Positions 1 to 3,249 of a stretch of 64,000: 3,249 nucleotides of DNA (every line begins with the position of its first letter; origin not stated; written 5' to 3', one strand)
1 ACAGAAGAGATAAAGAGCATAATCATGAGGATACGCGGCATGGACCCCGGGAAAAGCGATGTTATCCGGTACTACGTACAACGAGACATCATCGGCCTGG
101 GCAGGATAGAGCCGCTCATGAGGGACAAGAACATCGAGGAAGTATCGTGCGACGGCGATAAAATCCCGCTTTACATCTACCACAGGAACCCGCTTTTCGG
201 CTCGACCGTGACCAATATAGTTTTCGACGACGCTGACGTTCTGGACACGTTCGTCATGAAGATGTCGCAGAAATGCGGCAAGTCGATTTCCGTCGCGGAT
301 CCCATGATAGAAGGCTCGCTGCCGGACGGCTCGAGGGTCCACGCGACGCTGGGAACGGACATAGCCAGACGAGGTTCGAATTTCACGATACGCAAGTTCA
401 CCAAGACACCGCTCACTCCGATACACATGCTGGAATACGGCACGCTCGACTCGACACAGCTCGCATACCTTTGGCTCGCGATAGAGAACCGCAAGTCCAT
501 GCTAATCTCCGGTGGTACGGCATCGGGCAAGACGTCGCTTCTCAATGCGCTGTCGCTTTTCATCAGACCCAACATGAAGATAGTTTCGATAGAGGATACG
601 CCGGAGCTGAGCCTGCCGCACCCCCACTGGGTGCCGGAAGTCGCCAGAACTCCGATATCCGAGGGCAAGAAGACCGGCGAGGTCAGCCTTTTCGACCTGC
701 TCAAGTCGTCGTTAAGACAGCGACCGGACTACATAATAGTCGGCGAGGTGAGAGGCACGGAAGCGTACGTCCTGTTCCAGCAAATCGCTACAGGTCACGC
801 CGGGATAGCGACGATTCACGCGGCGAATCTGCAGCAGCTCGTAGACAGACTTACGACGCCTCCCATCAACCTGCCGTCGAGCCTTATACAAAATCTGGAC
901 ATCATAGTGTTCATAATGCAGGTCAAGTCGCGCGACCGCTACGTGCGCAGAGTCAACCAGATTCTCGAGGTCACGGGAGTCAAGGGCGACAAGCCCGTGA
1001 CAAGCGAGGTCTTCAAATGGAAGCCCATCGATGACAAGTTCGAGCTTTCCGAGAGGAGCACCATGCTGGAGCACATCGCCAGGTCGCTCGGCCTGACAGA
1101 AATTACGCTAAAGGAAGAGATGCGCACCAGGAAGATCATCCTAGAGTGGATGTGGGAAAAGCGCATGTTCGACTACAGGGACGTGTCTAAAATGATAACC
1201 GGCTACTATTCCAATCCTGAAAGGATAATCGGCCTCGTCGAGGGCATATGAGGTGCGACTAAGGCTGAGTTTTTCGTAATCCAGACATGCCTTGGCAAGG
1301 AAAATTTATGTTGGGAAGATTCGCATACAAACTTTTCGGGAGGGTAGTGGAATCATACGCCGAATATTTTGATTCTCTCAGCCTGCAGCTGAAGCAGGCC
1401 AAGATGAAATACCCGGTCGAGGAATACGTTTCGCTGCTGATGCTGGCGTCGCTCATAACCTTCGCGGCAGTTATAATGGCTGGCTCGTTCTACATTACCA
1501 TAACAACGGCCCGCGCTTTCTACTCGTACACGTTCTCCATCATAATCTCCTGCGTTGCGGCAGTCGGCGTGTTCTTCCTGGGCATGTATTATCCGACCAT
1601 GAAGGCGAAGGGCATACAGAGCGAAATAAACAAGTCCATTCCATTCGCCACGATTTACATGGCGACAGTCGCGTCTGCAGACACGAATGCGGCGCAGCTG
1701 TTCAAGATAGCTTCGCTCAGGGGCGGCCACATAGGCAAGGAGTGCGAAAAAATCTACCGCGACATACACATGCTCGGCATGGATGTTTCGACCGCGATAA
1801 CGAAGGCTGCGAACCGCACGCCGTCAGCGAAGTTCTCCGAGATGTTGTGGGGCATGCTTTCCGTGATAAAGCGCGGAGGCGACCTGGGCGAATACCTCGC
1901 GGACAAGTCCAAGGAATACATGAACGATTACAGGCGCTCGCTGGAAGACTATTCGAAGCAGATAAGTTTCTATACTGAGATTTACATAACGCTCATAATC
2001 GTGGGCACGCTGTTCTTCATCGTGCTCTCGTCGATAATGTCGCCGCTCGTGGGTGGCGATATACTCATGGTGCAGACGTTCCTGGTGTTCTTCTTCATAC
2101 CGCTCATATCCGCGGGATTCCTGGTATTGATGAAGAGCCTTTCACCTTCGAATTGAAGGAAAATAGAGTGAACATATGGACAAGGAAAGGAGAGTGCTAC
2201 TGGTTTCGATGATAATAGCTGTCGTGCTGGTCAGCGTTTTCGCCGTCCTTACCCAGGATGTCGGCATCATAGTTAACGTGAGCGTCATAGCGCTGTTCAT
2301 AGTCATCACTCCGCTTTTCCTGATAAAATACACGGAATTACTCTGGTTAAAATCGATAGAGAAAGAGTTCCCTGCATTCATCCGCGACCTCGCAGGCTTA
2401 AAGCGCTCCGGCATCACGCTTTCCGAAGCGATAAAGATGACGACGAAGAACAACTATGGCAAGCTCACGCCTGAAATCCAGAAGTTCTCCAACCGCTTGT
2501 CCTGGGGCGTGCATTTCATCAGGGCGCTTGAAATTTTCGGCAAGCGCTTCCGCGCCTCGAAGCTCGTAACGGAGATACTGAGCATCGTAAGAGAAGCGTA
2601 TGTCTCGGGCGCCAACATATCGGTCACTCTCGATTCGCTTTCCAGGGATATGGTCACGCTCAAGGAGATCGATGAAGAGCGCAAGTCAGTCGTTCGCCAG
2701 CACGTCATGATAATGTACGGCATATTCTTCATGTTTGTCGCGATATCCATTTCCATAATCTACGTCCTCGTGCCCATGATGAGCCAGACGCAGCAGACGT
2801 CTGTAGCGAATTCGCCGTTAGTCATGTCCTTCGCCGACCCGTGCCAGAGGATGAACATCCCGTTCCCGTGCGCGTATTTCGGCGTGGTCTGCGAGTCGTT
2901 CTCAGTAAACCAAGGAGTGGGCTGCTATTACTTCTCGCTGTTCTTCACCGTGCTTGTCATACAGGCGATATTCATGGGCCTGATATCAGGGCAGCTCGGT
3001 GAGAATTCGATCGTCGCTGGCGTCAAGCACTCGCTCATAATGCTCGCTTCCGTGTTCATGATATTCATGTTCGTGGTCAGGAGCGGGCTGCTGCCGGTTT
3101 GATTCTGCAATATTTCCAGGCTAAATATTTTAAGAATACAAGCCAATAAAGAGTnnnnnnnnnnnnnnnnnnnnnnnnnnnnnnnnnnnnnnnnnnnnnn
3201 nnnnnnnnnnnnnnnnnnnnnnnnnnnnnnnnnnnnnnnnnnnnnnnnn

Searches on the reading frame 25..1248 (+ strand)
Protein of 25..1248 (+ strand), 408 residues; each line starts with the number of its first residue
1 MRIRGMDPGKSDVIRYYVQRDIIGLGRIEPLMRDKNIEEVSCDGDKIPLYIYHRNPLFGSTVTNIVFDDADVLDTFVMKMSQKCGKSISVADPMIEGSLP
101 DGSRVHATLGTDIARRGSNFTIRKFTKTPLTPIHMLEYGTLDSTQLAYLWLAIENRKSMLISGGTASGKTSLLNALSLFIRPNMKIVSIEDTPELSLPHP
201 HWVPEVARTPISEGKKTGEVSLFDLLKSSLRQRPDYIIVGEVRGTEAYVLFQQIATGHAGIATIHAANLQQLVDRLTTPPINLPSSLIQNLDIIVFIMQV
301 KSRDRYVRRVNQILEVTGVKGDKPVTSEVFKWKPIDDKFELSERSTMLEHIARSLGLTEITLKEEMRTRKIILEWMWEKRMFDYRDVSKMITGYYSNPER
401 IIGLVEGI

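Call 17: search_protein_families(library=pfam, proteins=[window:25-1248:+], max_evalue=0.001)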
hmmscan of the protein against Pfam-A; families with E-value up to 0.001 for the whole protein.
window:25-1248:+ (408 aa): 2 families
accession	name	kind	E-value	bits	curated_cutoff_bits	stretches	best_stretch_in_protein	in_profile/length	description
PF00437.27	T2SSE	-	2.8e-32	112.2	24.9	1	64-278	37-257/370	Type II/IV secretion system protein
PF23989.1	PilB3_C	-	1e-05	26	27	1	344-406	9-71/83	PilB3-like, C-terminal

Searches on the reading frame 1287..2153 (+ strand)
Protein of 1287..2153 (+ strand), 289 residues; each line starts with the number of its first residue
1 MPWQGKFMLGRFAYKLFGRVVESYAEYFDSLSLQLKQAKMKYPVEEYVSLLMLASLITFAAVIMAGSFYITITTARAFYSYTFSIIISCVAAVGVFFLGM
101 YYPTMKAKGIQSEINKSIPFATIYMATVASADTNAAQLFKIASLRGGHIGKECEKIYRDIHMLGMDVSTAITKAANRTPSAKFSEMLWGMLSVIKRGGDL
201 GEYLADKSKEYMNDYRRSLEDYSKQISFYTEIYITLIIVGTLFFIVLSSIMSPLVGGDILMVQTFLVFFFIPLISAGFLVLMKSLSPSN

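Call 17: search_protein_families(library=pfam, proteins=[window:1287-2153:+], max_evalue=0.001)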
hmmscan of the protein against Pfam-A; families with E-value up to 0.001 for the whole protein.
window:1287-2153:+ (289 aa): 1 family
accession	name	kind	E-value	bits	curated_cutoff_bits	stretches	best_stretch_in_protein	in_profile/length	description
PF00482.28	T2SSF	-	1e-13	51.8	25.2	1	123-247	3-124/125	Type II secretion system (T2SS), protein F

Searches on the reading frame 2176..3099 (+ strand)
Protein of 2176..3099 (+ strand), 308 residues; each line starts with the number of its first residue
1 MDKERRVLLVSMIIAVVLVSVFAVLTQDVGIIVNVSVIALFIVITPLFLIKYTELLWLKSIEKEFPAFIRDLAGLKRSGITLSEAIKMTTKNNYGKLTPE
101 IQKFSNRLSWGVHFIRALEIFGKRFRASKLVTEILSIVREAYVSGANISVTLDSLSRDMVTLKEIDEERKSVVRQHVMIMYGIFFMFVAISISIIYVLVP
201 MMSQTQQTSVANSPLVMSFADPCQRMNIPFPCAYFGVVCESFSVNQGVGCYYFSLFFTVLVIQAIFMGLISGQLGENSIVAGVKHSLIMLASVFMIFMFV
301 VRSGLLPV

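Call 17: search_protein_families(library=pfam, proteins=[window:2176-3099:+], max_evalue=0.001)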
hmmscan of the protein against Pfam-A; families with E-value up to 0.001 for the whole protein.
window:2176-3099:+ (308 aa): 1 family
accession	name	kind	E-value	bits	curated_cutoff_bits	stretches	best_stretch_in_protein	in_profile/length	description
PF00482.28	T2SSF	-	6.9e-14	52.3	25.2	1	68-194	1-123/125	Type II secretion system (T2SS), protein F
